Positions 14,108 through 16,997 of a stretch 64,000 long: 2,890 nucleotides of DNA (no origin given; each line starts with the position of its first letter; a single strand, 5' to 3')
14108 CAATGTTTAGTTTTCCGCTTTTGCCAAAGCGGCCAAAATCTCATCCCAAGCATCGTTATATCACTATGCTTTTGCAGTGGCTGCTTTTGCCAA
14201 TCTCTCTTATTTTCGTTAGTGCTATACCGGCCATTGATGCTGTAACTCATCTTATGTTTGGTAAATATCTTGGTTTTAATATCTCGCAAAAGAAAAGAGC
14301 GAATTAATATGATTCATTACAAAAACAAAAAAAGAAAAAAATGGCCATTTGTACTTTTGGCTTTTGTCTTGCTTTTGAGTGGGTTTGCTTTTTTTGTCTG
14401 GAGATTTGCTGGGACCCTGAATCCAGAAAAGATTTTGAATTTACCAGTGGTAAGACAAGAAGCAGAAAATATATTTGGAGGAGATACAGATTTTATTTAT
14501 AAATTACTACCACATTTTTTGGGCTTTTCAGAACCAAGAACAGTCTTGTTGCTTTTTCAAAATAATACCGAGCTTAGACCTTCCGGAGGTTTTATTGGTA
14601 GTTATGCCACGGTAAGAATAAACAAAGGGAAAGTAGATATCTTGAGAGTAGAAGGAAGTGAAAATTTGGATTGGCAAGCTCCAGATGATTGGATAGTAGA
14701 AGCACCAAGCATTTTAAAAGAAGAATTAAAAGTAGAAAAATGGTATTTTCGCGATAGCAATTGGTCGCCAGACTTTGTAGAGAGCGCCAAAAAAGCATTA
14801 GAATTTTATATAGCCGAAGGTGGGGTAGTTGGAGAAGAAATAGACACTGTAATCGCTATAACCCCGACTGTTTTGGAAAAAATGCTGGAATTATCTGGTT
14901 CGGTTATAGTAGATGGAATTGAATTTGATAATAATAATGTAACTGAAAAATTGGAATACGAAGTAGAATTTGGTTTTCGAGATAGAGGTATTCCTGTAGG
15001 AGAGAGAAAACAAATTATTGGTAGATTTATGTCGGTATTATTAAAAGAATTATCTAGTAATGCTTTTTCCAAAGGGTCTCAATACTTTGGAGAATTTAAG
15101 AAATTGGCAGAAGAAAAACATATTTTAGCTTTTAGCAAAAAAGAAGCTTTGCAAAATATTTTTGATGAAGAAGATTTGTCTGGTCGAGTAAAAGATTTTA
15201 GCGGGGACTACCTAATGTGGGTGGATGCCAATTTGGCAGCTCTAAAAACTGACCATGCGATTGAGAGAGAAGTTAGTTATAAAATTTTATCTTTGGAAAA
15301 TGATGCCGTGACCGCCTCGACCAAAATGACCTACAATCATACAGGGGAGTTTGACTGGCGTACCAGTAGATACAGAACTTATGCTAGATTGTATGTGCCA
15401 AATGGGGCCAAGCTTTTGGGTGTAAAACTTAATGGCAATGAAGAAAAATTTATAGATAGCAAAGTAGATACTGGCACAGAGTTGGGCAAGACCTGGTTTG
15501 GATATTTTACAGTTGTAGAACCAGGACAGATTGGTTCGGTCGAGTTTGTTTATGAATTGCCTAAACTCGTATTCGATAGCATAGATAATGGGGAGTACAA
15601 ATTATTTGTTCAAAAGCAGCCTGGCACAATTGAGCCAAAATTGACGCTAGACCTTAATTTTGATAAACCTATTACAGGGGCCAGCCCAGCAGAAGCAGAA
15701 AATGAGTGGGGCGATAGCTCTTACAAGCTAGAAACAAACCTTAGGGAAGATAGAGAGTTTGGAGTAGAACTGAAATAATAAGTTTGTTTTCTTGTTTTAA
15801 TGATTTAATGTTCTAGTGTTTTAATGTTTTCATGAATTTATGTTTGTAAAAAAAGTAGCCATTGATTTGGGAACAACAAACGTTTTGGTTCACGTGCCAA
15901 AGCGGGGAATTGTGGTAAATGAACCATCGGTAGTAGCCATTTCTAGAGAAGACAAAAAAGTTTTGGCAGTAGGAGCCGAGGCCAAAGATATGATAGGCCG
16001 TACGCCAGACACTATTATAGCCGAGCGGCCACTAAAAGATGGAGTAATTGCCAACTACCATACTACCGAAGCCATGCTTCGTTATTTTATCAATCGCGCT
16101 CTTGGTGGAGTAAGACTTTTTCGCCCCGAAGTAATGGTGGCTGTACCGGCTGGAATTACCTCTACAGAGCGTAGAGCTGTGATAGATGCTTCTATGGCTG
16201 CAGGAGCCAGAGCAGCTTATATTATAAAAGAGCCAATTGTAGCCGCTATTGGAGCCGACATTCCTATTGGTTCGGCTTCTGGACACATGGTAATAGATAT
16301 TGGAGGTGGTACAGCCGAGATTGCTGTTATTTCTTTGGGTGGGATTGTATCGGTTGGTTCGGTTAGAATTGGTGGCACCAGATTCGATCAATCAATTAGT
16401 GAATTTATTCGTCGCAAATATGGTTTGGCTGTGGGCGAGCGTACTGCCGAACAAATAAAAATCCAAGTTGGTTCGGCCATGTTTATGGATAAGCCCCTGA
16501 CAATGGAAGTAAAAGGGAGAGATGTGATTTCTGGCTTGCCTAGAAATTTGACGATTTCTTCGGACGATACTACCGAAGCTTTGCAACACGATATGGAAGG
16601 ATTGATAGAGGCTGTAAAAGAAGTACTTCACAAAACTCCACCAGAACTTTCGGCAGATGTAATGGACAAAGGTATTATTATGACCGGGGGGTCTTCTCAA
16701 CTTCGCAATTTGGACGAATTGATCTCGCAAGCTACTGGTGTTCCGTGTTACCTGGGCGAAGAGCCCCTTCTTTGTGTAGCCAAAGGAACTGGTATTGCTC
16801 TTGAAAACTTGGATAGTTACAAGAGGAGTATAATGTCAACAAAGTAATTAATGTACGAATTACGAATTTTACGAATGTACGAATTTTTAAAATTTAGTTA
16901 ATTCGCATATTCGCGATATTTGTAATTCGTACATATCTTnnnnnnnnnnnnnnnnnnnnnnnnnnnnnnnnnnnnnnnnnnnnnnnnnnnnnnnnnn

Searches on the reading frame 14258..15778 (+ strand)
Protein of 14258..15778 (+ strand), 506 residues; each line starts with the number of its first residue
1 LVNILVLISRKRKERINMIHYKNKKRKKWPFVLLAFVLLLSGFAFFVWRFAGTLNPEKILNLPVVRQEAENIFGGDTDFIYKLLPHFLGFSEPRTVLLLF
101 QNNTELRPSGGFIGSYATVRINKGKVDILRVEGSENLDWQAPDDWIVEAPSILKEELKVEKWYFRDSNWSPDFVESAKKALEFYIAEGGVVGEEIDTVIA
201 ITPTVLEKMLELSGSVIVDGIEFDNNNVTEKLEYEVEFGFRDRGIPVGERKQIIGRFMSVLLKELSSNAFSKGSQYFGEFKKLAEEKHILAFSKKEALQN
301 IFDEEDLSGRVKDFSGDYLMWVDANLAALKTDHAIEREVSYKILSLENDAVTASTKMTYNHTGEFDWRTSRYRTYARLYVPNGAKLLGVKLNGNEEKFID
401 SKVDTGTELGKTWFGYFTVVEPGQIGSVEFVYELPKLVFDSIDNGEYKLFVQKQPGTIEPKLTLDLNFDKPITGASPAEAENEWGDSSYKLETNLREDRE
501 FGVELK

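Call 88: search_protein_families(library=pfam, proteins=[window:14258-15778:+], max_evalue=0.00001)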
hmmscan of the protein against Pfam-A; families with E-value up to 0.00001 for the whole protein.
window:14258-15778:+ (506 aa): 1 family
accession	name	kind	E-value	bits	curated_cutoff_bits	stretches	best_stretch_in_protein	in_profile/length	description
PF13196.11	DUF4012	-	7e-30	104.9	28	1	92-235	2-142/144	Protein of unknown function (DUF4012)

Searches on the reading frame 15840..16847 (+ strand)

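Call 88: search_protein_families(library=pfam, proteins=[window:15840-16847:+], max_evalue=0.00001)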
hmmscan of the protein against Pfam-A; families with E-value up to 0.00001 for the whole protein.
window:15840-16847:+ (335 aa): 4 families
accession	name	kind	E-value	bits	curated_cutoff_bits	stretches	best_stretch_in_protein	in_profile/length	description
PF06723.19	MreB_Mbl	-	1e-131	439.1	27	1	4-328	2-326/327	MreB/Mbl protein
PF00012.26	HSP70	-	6.9e-14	51.4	20.6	1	97-319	135-370/599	Hsp70 protein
PF14450.12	FtsA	-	6.2e-13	49.6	31.8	1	150-308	1-112/127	Cell division protein FtsA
PF00022.25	Actin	-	6.8e-10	38.5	27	1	29-193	31-190/410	Actin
